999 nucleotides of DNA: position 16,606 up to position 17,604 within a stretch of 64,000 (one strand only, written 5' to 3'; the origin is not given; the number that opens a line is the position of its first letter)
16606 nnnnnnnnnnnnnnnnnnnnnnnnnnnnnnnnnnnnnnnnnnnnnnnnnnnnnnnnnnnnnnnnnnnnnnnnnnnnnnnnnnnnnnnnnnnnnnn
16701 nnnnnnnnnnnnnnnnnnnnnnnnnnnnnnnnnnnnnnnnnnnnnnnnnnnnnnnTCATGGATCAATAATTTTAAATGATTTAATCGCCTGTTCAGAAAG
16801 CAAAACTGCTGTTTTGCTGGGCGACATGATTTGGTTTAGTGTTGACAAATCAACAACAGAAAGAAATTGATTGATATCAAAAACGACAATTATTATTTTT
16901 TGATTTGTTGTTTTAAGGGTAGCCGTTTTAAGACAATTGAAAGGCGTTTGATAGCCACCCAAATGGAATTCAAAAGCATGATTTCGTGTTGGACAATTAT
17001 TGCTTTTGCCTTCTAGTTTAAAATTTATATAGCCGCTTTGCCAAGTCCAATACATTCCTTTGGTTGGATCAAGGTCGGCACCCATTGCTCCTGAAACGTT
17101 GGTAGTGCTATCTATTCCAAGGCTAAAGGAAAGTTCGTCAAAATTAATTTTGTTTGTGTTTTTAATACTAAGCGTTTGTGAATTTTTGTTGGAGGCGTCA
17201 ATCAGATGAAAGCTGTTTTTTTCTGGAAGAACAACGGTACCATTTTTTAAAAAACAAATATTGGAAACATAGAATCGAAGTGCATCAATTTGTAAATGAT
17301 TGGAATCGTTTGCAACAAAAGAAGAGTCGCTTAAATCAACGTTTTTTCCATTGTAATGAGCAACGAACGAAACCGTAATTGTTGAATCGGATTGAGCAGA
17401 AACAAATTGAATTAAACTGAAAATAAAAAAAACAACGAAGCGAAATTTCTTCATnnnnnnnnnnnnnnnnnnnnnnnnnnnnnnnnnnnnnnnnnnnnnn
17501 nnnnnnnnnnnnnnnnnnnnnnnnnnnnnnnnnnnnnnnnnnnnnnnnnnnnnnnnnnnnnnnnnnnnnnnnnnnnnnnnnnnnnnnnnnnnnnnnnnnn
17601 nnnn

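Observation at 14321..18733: ECF sigma / anti-sigma operon driving a Spy/CpxP-like – MbnP-like – di-haem peroxidase – YHYH (T9SS) module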

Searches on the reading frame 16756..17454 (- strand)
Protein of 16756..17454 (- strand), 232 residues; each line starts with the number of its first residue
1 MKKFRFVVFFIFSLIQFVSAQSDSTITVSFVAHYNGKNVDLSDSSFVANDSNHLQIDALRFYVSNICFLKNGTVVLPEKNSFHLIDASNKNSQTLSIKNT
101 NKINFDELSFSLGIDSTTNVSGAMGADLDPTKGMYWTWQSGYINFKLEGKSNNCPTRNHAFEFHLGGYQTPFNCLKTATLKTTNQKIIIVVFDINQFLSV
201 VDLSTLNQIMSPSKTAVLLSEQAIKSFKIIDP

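Call 3: search_protein_families(library=pfam, proteins=[window:16756-17454:-], max_evalue=0.01)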
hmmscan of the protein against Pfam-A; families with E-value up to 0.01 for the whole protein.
window:16756-17454:- (232 aa): 1 family
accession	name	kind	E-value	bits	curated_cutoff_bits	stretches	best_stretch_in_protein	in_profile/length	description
PF20243.3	MbnP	-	9.2e-42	143.5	27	1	24-210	2-188/189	MbnP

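Call 4: search_protein_families(library=ncbifam, proteins=[window:16756-17454:-], max_evalue=0.01)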
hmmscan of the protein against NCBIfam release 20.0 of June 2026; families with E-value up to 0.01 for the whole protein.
window:16756-17454:- (232 aa): 1 family
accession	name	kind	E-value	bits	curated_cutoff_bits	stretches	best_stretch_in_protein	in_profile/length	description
TIGR04052.2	MbnP_like_WxW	equivalog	1.5e-11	44.2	140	1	26-190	2-185/257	MbnP family copper-binding protein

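Call 9: search_solved_structures(query=window:16756-17454:-, max_evalue=1, show_alignments=2)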
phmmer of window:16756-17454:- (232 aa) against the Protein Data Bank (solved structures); distinct sequences matched with E-value up to 1: 0.

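Call 13: find_homologous_proteins(query=window:16756-17454:-, max_evalue=0.001)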
Query window:16756-17454:- (232 aa): 1652 proteins with E <= 0.001 among 2007 candidates; the best 120 are listed.
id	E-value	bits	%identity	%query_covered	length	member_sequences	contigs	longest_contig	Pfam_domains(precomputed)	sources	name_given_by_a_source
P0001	8.3e-148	508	100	100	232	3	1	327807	PF20243.4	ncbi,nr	ncbi:MAG: hypothetical protein IPH89_00385 [Bacteroidetes bacterium]|nr:hypothetical protein [Bacter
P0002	1.8e-120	418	83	100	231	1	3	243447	PF20243.4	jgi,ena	jgi:hypothetical protein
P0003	5.3e-120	417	83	100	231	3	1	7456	PF20243.4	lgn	-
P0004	5.8e-119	413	81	100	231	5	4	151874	PF20243.4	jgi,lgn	-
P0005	3.4e-113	394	79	100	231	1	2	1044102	PF20243.4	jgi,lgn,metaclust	metaclust:\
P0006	2.4e-85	303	84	72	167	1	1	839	PF20243.4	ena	-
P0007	3.9e-73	264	57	92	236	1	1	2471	PF20243.4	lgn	-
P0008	2.4e-72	261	55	98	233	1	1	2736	PF20243.4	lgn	-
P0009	7.3e-72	259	57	91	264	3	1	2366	PF20243.4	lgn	-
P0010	8.3e-71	256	54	97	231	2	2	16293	PF20243.4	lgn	-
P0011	1.0e-70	256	56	91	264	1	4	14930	PF20243.4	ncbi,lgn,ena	-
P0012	1.1e-70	256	53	100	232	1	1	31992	PF20243.4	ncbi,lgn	ncbi:MAG: MbnP family protein [Saprospiraceae bacterium]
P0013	7.4e-70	253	53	96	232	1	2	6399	PF20243.4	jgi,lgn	jgi:hypothetical protein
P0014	2.4e-69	251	56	89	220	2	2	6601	PF20243.4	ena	-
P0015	3.7e-69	251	52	99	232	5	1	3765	PF20243.4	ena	-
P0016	2.9e-68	248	51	100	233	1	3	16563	PF20243.4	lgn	-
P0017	2.9e-68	248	52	99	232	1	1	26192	PF20243.4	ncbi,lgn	-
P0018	5.6e-68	247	57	90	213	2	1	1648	PF20243.4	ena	-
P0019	1.0e-67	246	53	89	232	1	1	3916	PF20243.4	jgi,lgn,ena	-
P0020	1.1e-67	246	55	91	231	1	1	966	PF20243.4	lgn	-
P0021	1.8e-67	245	53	99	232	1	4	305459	PF20243.4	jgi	-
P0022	1.9e-67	245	52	99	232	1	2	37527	PF20243.4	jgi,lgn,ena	-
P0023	2.0e-67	245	52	97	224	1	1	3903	PF20243.4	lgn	-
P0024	2.5e-67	245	50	95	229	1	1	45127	PF20243.4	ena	-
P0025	2.5e-67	245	52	98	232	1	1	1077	PF20243.4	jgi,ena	-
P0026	3.0e-67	244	54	92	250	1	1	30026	PF20243.4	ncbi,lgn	-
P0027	3.5e-67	244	53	98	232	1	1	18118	PF20243.4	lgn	-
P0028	5.2e-67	244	52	96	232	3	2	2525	PF20243.4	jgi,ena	jgi:hypothetical protein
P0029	5.9e-67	243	61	81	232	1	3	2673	PF20243.4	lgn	-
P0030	6.2e-67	243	54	91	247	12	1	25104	PF20243.4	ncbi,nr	ncbi:MAG: hypothetical protein JNN25_11580 [Candidatus Kapabacteria bacterium]|nr:hypothetical prote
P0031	6.3e-67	243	52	99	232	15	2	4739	PF20243.4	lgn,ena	-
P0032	1.0e-66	243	55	94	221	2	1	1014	PF20243.4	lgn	-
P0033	1.2e-66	242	52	100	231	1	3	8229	PF20243.4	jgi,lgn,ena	-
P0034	1.3e-66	242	50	99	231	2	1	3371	PF20243.4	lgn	-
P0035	1.7e-66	242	59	82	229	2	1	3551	PF20243.4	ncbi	ncbi:MAG: MbnP family protein [Bacteroidia bacterium]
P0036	1.7e-66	242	55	84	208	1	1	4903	PF20243.4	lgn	-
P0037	2.3e-66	241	53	97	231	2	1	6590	PF20243.4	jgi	-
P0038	2.7e-66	241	55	89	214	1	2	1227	PF20243.4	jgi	jgi:hypothetical protein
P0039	5.7e-66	240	53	95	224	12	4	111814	PF20243.4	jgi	-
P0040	9.1e-66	239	52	99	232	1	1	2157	PF20243.4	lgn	-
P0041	9.1e-66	239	49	99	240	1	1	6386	PF20243.4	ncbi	-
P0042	1.1e-65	239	56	92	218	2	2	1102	PF20243.4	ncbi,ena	-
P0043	1.3e-65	239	50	100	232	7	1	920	PF20243.4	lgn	-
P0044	1.6e-65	239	53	96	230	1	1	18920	PF20243.4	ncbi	-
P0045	1.9e-65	238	53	91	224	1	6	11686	PF20243.4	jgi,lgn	-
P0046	2.0e-65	238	49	100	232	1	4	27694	PF20243.4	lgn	-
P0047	2.0e-65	238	51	99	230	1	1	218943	PF20243.4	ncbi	-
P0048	2.2e-65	238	52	95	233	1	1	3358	PF20243.4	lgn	-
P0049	2.3e-65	238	49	94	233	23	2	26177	PF20243.4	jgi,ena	jgi:hypothetical protein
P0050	2.5e-65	238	52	87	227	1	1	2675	PF20243.4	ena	-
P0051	2.7e-65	238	50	98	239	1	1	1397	PF20243.4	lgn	-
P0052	2.8e-65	238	55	91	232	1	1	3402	PF20243.4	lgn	-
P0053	3.4e-65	238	48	99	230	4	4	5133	PF20243.4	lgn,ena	-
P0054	3.5e-65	238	55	89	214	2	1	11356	PF20243.4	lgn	-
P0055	3.5e-65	238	50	98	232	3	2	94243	PF20243.4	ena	-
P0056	4.9e-65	237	54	95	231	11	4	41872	PF20243.4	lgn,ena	-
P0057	5.4e-65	237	50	99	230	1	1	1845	PF20243.4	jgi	jgi:hypothetical protein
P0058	7.0e-65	237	49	97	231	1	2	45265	PF20243.4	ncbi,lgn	-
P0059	7.2e-65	237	52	97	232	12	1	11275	PF20243.4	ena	-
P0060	8.9e-65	236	49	99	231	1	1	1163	PF20243.4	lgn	-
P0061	1.0e-64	236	50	100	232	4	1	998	PF20243.4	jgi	jgi:hypothetical protein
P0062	1.0e-64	236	49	99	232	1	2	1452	PF20243.4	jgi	-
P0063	1.3e-64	236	52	96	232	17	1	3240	PF20243.4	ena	-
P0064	1.4e-64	236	60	82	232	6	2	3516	PF20243.4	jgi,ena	-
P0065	1.8e-64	235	48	97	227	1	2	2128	PF20243.4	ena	-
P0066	2.1e-64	235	57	83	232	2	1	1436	PF20243.4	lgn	-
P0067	2.3e-64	235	54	89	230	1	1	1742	PF20243.4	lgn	-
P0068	2.6e-64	235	49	99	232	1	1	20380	PF20243.4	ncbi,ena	ncbi:MAG: MbnP family protein [Bacteroidota bacterium]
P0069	3.5e-64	234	51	95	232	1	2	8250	PF20243.4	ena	-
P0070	3.7e-64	234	53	89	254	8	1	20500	PF20243.4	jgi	jgi:hypothetical protein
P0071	3.9e-64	234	51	95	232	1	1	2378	PF20243.4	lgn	-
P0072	4.1e-64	234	57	82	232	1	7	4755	PF20243.4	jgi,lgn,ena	jgi:hypothetical protein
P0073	4.8e-64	234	57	82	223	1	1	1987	PF20243.4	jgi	-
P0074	4.8e-64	234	49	98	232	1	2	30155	PF20243.4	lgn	-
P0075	5.0e-64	234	50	89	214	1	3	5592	PF20243.4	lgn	-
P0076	5.9e-64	234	57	82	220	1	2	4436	PF20243.4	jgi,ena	-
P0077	6.6e-64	233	57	82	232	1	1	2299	PF20243.4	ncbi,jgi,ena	-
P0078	7.5e-64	233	53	99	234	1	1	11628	PF20243.4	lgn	-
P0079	8.3e-64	233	50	96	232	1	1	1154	PF20243.4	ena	-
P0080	8.7e-64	233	56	82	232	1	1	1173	PF20243.4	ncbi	-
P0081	8.9e-64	233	48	97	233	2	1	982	PF20243.4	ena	-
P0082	9.0e-64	233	57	82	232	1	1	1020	PF20243.4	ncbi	-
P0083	1.3e-63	232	48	98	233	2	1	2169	PF20243.4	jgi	jgi:hypothetical protein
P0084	1.3e-63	232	52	100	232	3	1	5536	PF20243.4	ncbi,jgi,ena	jgi:hypothetical protein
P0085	1.7e-63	232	49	98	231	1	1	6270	PF20243.4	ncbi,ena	-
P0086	2.0e-63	232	47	99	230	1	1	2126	PF20243.4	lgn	-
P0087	2.1e-63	232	51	91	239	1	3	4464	PF20243.4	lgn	-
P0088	2.4e-63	232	49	97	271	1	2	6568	PF20243.4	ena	-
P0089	2.5e-63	231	48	98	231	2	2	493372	PF20243.4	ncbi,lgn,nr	ncbi:MAG: hypothetical protein Q7W45_09560 [Bacteroidota bacterium]|nr:hypothetical protein [Bactero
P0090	2.6e-63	231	49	97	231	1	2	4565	PF20243.4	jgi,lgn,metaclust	metaclust:\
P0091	2.6e-63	231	53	90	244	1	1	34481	PF20243.4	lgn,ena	-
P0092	2.7e-63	231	48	97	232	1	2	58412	PF20243.4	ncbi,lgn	-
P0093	2.8e-63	231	49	96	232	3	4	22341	PF20243.4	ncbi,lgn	-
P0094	3.2e-63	231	50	93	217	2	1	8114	PF20243.4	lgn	-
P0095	3.2e-63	231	49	97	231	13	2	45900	PF20243.4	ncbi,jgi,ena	jgi:hypothetical protein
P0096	3.3e-63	231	50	95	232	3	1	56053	PF20243.4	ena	-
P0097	3.4e-63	231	50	91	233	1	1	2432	PF20243.4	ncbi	-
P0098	3.7e-63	231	49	92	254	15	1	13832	PF20243.4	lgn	-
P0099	5.2e-63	230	56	81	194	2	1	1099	PF20243.4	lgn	-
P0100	5.7e-63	230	51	99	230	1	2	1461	PF20243.4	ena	-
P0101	7.3e-63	230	49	99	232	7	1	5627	PF20243.4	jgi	-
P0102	7.5e-63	230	48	100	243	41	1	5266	PF20243.4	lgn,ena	-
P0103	8.1e-63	230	53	90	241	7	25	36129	PF20243.4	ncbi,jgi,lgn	jgi:hypothetical protein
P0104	8.1e-63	230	46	99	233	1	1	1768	PF20243.4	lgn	-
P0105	1.0e-62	229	50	97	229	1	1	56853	PF20243.4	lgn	-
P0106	1.1e-62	229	49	93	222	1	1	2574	PF20243.4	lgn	-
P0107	1.3e-62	229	50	91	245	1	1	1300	PF20243.4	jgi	jgi:hypothetical protein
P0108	1.3e-62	229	49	99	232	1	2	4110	PF20243.4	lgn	-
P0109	1.4e-62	229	51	92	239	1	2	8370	PF20243.4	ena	-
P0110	1.5e-62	229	48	98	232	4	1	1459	PF20243.4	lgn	-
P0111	1.6e-62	229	51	93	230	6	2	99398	PF20243.4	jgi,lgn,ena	jgi:hypothetical protein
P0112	1.9e-62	229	48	98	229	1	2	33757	PF20243.4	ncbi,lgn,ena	-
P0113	1.9e-62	229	49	98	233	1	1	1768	PF20243.4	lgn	-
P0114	1.9e-62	229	50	96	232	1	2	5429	PF20243.4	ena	-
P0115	2.1e-62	229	48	96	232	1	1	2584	PF20243.4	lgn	-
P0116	2.2e-62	228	51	89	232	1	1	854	PF20243.4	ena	-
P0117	2.3e-62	228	50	100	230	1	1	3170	PF20243.4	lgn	-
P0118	3.0e-62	228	49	97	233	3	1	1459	PF20243.4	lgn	-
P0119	4.4e-62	227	50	96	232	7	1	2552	PF20243.4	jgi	jgi:hypothetical protein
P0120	5.7e-62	227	54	91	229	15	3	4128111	PF20243.4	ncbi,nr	ncbi:MAG: hypothetical protein IPO86_00690 [Saprospiraceae bacterium]|nr:hypothetical protein [Sapro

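Call 19: find_encoding_contigs(protein=P0005, flank=6000, max_places=2)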
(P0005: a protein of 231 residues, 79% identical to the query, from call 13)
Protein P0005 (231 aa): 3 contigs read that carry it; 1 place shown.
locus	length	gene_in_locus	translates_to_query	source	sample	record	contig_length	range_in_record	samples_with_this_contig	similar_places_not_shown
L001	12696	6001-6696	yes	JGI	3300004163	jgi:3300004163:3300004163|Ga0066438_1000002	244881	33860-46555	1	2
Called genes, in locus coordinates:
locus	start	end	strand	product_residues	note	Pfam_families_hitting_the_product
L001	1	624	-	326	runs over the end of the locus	-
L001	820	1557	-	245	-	PF00072:Response_reg, PF04397:LytTR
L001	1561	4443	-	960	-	PF07494:Reg_prop (faint), PF07495:Y_Y_Y, PF06580:His_kinase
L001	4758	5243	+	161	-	PF04542:Sigma70_r2, PF04545:Sigma70_r4 (weak), PF08281:Sigma70_r4_2, PF22233:PhyR_sigma-like (weak)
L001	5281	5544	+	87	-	-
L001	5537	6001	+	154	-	-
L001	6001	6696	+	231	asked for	PF20243:MbnP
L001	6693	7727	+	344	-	PF00034:Cytochrom_C (faint), PF03150:CCP_MauG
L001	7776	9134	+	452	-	PF14240:YHYH, PF18962:Por_Secre_tail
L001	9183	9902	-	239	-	PF02698:DUF218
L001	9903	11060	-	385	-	PF01053:Cys_Met_Meta_PP, PF00155:Aminotran_1_2, PF00266:Aminotran_5, PF01041:DegT_DnrJ_EryC1 (weak), PF01212:Beta_elim_lyase, PF06838:Met_gamma_lyase (weak)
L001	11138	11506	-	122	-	PF04342:DMT_6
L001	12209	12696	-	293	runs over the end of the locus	PF05219:DREV (weak), PF13489:Methyltransf_23, PF07021:MetW (weak), PF13649:Methyltransf_25, PF13847:Methyltransf_31, PF08241:Methyltransf_11, PF08242:Methyltransf_12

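Call 20: find_encoding_contigs(protein=P0012, flank=6000, max_places=2)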
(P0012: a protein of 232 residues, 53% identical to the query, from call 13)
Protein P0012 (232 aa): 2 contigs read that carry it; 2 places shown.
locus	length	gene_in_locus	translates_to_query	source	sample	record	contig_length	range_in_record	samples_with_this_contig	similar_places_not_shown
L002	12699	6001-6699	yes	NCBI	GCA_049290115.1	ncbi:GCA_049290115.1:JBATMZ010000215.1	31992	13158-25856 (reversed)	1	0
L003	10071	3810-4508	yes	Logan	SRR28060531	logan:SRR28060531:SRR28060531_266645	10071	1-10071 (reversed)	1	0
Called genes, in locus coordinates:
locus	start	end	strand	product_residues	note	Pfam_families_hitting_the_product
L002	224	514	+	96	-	-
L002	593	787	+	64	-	-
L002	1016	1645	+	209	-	-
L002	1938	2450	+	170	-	PF05973:Gp49, PF12844:HTH_19 (weak), PF13560:HTH_31 (weak), PF01381:HTH_3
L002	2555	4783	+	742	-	-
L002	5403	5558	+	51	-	-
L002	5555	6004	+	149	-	-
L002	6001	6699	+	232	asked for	PF20243:MbnP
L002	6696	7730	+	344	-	PF00034:Cytochrom_C (faint), PF03150:CCP_MauG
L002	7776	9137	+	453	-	PF14240:YHYH, PF18962:Por_Secre_tail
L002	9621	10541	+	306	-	-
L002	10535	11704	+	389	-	-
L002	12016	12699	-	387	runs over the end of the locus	-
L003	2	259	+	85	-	?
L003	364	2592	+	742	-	-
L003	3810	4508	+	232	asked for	PF20243:MbnP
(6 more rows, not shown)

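Call 21: find_encoding_contigs(protein=P0089, flank=6000, max_places=2)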
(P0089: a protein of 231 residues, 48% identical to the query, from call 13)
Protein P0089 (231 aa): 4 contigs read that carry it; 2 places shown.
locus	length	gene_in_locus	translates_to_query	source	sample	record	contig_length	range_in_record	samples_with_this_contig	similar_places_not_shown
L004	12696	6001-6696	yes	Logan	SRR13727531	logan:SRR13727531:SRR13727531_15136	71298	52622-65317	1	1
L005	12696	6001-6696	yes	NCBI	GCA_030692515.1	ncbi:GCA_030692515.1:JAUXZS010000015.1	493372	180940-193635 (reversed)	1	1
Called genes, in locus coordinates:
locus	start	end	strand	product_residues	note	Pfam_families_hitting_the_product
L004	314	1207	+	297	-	PF25539:Bestrophin_2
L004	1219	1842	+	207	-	PF00484:Pro_CA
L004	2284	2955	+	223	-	PF00027:cNMP_binding, PF13545:HTH_Crp_2, PF00325:Crp (weak)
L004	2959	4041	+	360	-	PF00989:PAS, PF08448:PAS_4 (weak), PF13188:PAS_8, PF13426:PAS_9, PF00512:HisKA, PF02518:HATPase_c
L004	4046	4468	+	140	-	PF00072:Response_reg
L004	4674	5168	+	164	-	PF04542:Sigma70_r2, PF04297:UPF0122 (faint), PF08281:Sigma70_r4_2, PF04545:Sigma70_r4, PF22233:PhyR_sigma-like (faint)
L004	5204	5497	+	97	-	-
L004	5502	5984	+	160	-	PF13801:Metal_resist (weak)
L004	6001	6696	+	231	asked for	PF20243:MbnP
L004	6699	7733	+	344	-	PF00034:Cytochrom_C (faint), PF03150:CCP_MauG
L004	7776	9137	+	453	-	PF14240:YHYH, PF18962:Por_Secre_tail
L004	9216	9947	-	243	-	PF00351:Biopterin_H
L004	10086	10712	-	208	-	PF02660:G3P_acyltransf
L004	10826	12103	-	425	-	PF02812:ELFV_dehydrog_N, PF00208:ELFV_dehydrog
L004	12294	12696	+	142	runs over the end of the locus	-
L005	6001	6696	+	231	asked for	PF20243:MbnP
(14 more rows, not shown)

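Call 24: search_solved_structures(query=A1, max_evalue=1, show_alignments=2)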
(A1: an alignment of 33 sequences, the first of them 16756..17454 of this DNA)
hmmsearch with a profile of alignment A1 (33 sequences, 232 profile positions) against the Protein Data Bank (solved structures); distinct sequences matched with E-value up to 1: 0.

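Call 25: find_related_loci(query=A1, collection=genome_contigs, flank=8000)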
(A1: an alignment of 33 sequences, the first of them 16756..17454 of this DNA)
Query A1 (232 aa) in genome_contigs; peptide patterns used: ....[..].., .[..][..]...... (x = any residue, [..] = any of these).
599 stretches matched a pattern (row limit reached: there are more); 509 encode a relative of the query (tblastn E <= 1e-3); the best 80 are kept; 80 distinct loci.
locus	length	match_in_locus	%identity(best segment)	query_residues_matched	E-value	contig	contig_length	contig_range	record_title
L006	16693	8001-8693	51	1-231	7e-74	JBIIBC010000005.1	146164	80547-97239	MAG: Bacteroidia bacterium isolate ME2000-06-20pf_3300042868_group1_bin130 Rohwer_bin1047_scaffold_45_c1, whole genome s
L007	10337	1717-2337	53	24-230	1e-73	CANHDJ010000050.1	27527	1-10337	MAG: Ignavibacteria bacterium isolate RE-18aug17-109 genome assembly, contig: RE-18aug17-C2122, whole genome shotgun seq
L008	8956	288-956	54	7-229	6e-73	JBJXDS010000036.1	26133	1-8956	MAG: Bacteroidia bacterium isolate P_effluent.bin.1 k127_296198, whole genome shotgun sequence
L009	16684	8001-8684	52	3-229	1e-72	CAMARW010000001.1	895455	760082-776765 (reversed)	MAG: Chitinophaga pinensis isolate GE-03apr19-111 genome assembly, contig: GE-03apr19-C1, whole genome shotgun sequence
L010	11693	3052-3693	54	17-230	3e-72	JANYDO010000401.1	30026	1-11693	MAG: Candidatus Kapaibacterium sp. isolate 336R_metabinner_7 336R_k141_757700, whole genome shotgun sequence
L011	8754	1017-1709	50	1-231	4e-72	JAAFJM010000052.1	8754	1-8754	MAG: Bacteroidetes bacterium isolate bin39.metabat.b16b17b19.001 WN_Bacteroidetes_5_scaffold_52, whole genome shotgun se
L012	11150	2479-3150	52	8-230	1e-71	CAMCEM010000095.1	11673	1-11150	MAG: Chitinophaga pinensis isolate MiE-14oct19-140 genome assembly, contig: MiE-14oct19-C8646, whole genome shotgun sequ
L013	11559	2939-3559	54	24-230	2e-71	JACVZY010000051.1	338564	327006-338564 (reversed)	MAG: Ignavibacteria bacterium isolate Clear-D13 NODE_30_length_338564_cov_9.020366, whole genome shotgun sequence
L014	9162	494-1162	52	6-231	4e-71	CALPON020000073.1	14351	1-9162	MAG: Sphingobacterium thalpophilum isolate HRS-ES7-bin-75 genome assembly, contig: HRS-ES7-C1202, whole genome shotgun s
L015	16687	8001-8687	51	1-230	1e-70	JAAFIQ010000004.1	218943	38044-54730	MAG: Bacteroidetes bacterium isolate bin65.metabat.ball.129 WN_Bacteroidetes_3_scaffold_4, whole genome shotgun sequence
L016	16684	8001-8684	49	4-229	6e-70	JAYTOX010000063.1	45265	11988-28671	MAG: Bacteroidota bacterium isolate GFS_4286 GFS_4286_62, whole genome shotgun sequence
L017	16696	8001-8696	48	3-232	1e-68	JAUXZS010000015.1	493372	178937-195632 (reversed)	MAG: Bacteroidota bacterium isolate C18_maxbin.119 C18_k141_203660, whole genome shotgun sequence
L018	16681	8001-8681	48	3-229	1e-68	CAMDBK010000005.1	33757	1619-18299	MAG: Chitinophaga pinensis isolate MaH-04nov19-256 genome assembly, contig: MaH-04nov19-C2987, whole genome shotgun sequ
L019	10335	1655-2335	49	3-227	4e-68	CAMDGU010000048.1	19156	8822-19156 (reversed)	MAG: Chitinophaga pinensis isolate MiH-22jul19-263 genome assembly, contig: MiH-22jul19-C5518, whole genome shotgun sequ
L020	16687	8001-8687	48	3-229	1e-67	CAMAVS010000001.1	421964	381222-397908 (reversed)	MAG: Chitinophaga pinensis isolate ME-08apr19-307 genome assembly, contig: ME-08apr19-C2, whole genome shotgun sequence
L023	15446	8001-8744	44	3-232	8e-66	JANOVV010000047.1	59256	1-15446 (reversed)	MAG: Bacteroidota bacterium isolate VAR_35_metabat_555 VAR_35_k141_5533276, whole genome shotgun sequence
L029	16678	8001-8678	44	1-229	2e-64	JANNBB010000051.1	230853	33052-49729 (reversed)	MAG: Bacteroidota bacterium isolate OTE_78_metabat_381 OTE_78_k141_121300, whole genome shotgun sequence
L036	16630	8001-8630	50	20-229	4e-63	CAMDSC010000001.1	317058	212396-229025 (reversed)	MAG: Chitinophaga pinensis isolate TrH-25oct19-45 genome assembly, contig: TrH-25oct19-C2, whole genome shotgun sequence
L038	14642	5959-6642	44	3-229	1e-62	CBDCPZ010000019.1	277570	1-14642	MAG: Saprospiraceae bacterium isolate eb120f03-7265-40b6-ab1b-fd685c672cd3 genome assembly, contig: contig_19, whole gen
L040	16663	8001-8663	50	8-229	2e-62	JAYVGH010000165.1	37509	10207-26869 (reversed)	MAG: Bacteroidota bacterium isolate GL46_Up_concoct_104 GL46_Up_concoct_104_164, whole genome shotgun sequence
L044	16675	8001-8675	45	3-229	1e-62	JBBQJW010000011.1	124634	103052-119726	MAG: Chitinophagales bacterium isolate Co_metawrap_664 Cmw_664_k141_12316812_length_124634_cov_17.9995, whole genome sho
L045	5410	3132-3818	47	3-229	4e-62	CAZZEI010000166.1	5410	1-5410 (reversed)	MAG TPA_asm: uncultured Flavobacteriaceae bacterium isolate binchicken_co186_310 genome assembly, contig: NODE_22734_len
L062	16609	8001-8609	50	26-229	6e-60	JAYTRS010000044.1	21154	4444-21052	MAG: Bacteroidota bacterium isolate GFS_4821 GFS_4821_43, whole genome shotgun sequence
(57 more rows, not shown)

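Call 37: search_solved_structures(query=A1, max_evalue=10, show_alignments=3)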
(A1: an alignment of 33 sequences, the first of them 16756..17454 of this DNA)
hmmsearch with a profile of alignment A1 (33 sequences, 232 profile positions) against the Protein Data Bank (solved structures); distinct sequences matched with E-value up to 10: 0.
